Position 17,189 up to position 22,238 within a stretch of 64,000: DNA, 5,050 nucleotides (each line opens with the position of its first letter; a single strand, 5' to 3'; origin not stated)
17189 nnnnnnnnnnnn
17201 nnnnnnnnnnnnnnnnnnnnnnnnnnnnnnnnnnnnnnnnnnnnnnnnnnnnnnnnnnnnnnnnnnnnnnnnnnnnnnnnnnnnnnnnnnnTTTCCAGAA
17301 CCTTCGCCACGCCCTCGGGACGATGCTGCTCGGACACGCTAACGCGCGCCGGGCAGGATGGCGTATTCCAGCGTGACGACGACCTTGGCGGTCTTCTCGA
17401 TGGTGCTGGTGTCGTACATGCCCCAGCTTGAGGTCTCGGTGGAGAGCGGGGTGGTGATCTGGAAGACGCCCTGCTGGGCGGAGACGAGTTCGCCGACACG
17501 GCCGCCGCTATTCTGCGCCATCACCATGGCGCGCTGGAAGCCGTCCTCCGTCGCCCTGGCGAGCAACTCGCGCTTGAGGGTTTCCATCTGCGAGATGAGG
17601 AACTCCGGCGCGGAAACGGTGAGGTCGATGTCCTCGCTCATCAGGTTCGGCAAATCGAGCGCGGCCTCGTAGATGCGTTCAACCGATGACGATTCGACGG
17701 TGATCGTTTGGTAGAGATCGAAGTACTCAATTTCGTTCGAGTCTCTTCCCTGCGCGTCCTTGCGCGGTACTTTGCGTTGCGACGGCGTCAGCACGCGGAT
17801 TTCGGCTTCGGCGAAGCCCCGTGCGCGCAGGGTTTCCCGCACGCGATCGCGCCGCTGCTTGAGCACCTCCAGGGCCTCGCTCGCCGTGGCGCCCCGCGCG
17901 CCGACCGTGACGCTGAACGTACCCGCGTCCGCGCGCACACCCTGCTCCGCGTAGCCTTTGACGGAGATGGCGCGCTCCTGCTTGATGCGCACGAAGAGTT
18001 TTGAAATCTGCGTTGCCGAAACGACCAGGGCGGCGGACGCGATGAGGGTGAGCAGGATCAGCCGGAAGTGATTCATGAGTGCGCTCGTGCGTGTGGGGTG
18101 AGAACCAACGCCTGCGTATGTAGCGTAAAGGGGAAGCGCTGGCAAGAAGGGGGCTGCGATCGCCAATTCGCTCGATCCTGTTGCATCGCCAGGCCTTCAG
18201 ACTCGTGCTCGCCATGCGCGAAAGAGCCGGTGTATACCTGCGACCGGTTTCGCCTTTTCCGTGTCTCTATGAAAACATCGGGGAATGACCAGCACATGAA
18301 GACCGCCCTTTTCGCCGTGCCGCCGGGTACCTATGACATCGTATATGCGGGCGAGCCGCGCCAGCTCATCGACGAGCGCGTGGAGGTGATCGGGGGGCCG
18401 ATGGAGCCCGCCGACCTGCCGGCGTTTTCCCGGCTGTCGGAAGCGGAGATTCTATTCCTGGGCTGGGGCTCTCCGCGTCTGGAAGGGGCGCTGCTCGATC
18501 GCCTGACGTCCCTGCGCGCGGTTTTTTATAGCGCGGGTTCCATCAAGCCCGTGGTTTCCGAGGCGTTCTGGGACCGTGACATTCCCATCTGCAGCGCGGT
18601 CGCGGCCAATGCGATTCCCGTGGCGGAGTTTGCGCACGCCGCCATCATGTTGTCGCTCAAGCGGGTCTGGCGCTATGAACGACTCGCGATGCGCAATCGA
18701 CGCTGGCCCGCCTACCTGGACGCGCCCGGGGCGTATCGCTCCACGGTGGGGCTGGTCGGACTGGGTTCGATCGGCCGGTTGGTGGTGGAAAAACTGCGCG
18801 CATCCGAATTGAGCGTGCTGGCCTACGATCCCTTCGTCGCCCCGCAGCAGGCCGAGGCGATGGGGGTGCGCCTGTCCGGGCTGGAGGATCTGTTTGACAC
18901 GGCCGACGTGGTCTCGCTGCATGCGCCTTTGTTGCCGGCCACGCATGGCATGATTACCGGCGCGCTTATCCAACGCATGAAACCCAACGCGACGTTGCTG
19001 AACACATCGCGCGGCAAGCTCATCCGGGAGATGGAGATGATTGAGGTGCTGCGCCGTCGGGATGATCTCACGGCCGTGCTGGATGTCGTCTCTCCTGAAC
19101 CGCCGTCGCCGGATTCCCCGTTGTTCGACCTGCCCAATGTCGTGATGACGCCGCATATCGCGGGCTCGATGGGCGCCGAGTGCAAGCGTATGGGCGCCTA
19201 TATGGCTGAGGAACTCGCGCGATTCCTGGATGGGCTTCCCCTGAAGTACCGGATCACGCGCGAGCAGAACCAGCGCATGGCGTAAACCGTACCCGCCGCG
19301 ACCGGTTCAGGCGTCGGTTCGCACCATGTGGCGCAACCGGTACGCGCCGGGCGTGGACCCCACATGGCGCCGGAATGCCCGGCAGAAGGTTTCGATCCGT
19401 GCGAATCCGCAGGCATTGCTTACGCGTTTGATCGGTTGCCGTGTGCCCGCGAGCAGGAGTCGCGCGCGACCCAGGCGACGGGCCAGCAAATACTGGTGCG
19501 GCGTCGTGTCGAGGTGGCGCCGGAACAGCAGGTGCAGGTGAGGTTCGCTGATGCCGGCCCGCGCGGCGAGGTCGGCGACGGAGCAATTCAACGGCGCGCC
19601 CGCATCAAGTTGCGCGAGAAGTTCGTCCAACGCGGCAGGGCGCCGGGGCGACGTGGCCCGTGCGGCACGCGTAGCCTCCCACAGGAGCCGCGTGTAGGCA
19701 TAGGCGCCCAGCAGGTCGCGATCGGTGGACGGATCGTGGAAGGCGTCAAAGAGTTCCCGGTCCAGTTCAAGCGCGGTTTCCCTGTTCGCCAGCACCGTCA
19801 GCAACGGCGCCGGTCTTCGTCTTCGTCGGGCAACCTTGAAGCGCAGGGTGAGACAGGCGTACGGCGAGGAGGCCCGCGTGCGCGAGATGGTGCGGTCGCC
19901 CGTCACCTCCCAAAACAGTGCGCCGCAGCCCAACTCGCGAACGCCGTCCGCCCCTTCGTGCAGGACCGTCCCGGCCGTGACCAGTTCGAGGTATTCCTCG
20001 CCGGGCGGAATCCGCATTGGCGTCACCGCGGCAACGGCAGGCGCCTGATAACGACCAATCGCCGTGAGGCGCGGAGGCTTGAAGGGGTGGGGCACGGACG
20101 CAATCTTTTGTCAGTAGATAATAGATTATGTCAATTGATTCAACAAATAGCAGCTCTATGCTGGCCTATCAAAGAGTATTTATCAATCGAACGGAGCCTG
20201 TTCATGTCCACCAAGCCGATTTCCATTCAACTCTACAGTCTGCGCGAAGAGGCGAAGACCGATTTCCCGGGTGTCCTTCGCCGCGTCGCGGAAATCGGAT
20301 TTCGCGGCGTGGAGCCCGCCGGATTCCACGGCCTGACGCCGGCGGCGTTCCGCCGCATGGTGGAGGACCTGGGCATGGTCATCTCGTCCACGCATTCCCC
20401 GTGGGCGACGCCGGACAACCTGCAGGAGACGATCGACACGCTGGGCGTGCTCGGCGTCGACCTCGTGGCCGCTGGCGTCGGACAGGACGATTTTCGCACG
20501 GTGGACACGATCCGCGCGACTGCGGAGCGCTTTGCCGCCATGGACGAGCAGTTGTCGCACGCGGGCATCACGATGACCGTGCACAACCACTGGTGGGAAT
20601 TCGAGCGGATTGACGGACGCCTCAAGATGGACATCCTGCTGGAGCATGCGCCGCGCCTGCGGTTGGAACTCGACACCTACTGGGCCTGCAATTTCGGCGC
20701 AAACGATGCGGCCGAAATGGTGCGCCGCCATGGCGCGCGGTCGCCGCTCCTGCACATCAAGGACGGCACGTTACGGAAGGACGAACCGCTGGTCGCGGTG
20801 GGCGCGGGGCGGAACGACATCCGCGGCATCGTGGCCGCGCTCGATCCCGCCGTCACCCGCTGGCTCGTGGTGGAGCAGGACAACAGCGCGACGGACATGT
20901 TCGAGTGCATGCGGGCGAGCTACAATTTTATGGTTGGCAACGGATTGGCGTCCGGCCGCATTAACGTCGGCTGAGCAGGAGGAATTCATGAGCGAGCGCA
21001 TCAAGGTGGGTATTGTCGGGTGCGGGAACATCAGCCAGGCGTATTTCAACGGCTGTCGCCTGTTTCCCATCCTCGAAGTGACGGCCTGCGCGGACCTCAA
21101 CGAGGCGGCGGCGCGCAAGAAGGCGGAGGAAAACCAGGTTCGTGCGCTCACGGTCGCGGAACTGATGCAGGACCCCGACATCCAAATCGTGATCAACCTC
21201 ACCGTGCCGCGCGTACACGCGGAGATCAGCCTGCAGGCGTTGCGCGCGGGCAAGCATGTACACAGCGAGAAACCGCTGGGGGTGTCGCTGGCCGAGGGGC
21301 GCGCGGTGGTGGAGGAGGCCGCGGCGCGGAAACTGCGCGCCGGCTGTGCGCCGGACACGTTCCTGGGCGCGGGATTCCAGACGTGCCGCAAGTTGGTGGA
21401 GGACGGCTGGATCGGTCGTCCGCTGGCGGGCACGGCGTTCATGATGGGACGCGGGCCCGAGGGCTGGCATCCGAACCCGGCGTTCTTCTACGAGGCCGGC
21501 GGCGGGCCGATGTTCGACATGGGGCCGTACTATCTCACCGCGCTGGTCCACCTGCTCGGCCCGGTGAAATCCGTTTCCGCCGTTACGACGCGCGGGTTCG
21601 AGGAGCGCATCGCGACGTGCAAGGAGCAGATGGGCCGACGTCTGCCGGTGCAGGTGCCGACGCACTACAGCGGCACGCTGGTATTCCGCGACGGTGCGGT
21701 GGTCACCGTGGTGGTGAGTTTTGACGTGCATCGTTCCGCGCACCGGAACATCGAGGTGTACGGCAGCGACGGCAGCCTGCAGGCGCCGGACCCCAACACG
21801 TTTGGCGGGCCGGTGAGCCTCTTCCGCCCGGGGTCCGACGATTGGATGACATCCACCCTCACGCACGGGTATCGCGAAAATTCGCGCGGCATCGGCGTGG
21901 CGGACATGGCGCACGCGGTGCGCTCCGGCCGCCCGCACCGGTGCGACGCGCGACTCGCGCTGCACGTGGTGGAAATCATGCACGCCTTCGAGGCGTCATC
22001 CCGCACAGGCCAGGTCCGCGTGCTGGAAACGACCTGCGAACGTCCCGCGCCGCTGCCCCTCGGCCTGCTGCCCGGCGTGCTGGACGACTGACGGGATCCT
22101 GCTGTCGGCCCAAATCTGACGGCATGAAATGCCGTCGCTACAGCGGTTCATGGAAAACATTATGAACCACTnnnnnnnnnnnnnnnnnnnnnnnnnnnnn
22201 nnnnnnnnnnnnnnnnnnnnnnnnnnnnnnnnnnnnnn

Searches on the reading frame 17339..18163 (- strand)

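Call 18: search_protein_families(library=pfam, proteins=[window:17339-18163:-], max_evalue=0.01)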
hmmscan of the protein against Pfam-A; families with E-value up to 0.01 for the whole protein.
window:17339-18163:- (274 aa): 1 family
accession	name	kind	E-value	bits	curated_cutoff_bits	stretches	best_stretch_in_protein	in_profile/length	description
PF04402.19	SIMPL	-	5.3e-20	73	25.2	1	66-232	1-161/205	Protein of unknown function (DUF541)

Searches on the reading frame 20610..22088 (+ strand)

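Call 18: search_protein_families(library=pfam, proteins=[window:20610-22088:+], max_evalue=0.01)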
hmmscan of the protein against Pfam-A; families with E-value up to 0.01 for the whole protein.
window:20610-22088:+ (493 aa): 5 families
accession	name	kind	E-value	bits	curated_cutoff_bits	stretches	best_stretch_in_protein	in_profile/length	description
PF22725.1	GFO_IDH_MocA_C3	-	3.9e-23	82.2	27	1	256-390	1-123/124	GFO/IDH/MocA C-terminal domain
PF01408.29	GFO_IDH_MocA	-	1.6e-17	64.8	24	1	131-243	1-115/120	Oxidoreductase family, NAD-binding Rossmann fold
PF02894.22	GFO_IDH_MocA_C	-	1.7e-10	41.5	22.9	1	260-468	1-214/218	Oxidoreductase family, C-terminal alpha/beta domain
PF03447.22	NAD_binding_3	-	4.5e-05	24.6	24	1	137-218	1-86/116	Homoserine dehydrogenase, NAD binding domain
PF02826.25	2-Hacid_dh_C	-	0.0088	15.9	25.1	0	130-211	36-114/178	D-isomer specific 2-hydroxyacid dehydrogenase, NAD binding domain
